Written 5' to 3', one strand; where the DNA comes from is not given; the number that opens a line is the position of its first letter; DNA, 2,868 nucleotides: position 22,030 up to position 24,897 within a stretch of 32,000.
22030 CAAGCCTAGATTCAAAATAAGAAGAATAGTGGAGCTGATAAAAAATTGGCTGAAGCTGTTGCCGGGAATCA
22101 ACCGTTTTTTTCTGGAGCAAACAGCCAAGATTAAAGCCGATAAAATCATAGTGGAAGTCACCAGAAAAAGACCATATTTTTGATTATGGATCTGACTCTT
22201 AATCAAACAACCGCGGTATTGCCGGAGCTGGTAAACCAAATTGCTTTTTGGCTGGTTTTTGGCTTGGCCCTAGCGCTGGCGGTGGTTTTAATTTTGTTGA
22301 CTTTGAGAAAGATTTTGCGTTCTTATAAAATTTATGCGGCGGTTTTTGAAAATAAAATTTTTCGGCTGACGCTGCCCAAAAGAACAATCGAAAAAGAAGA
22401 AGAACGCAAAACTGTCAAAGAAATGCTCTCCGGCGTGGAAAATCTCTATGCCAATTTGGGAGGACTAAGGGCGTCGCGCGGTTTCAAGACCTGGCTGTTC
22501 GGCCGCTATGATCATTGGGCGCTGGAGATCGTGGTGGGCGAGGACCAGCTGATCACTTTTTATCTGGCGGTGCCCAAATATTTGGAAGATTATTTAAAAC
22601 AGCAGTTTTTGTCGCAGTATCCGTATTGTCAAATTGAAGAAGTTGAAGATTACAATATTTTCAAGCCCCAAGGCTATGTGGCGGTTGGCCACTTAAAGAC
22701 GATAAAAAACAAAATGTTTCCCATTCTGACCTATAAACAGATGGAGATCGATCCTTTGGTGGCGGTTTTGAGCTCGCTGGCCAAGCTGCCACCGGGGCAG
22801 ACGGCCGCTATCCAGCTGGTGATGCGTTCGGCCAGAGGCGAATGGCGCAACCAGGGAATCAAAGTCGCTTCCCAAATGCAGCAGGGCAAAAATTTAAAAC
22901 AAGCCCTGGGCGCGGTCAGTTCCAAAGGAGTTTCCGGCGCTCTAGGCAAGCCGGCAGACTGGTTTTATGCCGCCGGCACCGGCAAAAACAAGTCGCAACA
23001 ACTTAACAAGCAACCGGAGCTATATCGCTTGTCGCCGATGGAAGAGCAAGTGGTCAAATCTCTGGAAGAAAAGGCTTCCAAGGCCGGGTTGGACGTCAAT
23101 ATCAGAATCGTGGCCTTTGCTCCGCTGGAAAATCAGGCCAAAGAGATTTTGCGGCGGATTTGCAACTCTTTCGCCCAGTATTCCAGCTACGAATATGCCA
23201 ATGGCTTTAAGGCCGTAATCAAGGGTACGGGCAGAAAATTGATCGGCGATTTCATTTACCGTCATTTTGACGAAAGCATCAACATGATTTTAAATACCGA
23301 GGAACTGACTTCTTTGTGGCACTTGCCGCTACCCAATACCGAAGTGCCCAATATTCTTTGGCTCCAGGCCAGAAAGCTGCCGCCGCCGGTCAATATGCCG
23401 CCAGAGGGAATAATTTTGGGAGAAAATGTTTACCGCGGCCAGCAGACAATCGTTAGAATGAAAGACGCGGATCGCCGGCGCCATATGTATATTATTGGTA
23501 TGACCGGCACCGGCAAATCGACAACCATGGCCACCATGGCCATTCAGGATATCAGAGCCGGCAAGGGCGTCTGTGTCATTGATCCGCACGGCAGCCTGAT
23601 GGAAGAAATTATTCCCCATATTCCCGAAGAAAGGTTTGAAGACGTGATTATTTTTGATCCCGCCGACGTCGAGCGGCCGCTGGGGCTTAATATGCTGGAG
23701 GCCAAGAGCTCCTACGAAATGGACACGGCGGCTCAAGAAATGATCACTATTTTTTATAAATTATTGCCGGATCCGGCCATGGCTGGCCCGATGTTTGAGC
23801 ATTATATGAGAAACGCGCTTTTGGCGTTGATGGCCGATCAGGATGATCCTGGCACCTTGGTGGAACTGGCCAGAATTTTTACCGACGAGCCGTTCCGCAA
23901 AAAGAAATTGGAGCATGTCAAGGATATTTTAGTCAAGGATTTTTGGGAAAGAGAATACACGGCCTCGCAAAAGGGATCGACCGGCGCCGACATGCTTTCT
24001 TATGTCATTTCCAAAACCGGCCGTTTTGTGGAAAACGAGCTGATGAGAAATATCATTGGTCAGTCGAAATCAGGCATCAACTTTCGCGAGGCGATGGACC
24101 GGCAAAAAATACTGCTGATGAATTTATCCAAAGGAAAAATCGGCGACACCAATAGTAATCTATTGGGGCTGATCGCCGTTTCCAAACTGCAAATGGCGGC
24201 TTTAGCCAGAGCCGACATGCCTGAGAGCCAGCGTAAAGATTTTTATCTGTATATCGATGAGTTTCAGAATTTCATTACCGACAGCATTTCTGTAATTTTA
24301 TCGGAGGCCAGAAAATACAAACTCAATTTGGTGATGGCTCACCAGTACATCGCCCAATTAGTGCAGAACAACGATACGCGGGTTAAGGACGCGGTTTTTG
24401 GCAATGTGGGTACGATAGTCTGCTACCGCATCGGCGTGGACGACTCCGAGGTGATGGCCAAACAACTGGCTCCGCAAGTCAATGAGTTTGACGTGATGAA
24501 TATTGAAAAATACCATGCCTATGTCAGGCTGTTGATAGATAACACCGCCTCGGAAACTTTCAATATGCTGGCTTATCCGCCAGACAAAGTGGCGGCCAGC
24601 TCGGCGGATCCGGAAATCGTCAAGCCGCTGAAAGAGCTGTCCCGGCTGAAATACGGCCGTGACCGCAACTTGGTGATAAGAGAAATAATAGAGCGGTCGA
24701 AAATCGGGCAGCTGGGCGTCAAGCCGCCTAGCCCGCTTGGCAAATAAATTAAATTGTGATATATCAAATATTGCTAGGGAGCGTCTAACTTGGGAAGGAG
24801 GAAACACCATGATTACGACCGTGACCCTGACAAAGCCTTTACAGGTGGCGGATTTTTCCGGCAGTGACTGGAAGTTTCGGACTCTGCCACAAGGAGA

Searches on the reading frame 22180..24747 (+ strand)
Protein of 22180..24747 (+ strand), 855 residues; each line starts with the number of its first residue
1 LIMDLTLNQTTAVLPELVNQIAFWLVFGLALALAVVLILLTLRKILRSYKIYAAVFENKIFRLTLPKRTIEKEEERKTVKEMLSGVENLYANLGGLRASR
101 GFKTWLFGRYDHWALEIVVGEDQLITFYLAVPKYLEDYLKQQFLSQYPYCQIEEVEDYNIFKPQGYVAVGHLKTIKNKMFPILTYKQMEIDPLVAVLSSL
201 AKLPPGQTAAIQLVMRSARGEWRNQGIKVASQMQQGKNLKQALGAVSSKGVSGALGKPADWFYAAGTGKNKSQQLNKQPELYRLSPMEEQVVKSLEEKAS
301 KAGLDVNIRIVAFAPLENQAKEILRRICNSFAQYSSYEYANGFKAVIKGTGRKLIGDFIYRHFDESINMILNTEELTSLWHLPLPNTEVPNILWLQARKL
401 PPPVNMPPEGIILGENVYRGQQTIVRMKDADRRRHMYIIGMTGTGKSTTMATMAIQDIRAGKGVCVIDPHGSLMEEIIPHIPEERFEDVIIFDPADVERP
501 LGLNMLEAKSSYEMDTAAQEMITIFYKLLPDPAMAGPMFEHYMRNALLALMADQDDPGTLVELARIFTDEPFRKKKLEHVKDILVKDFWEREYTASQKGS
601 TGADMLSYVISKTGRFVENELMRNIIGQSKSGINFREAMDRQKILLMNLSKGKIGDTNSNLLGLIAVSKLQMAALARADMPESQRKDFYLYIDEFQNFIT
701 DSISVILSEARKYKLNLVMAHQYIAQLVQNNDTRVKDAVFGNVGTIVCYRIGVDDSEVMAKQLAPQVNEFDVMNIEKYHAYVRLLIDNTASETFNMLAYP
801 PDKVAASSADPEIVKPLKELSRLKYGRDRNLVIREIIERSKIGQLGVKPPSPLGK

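Call 46: search_protein_families(library=pfam, proteins=[window:22180-24747:+], max_evalue=0.00001)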
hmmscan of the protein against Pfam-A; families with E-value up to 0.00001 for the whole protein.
window:22180-24747:+ (855 aa): 4 families
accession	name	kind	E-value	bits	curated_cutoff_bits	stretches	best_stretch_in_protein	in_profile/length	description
PF10412.15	TrwB_AAD_bind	-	5.4e-12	45.7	20.5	1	429-751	11-310/387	Type IV secretion-system coupling protein DNA-binding domain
PF02534.20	T4SS-DNA_transf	-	4.9e-08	32.7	20.1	1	417-753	32-370/468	Type IV secretory system Conjugative DNA transfer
PF01935.23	DUF87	-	8.2e-08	33.1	23.2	1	433-471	23-62/220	Helicase HerA, central domain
PF12696.13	TraG-D_C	-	5.1e-06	26.9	22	1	688-772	2-84/126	TraM recognition site of TraD and TraG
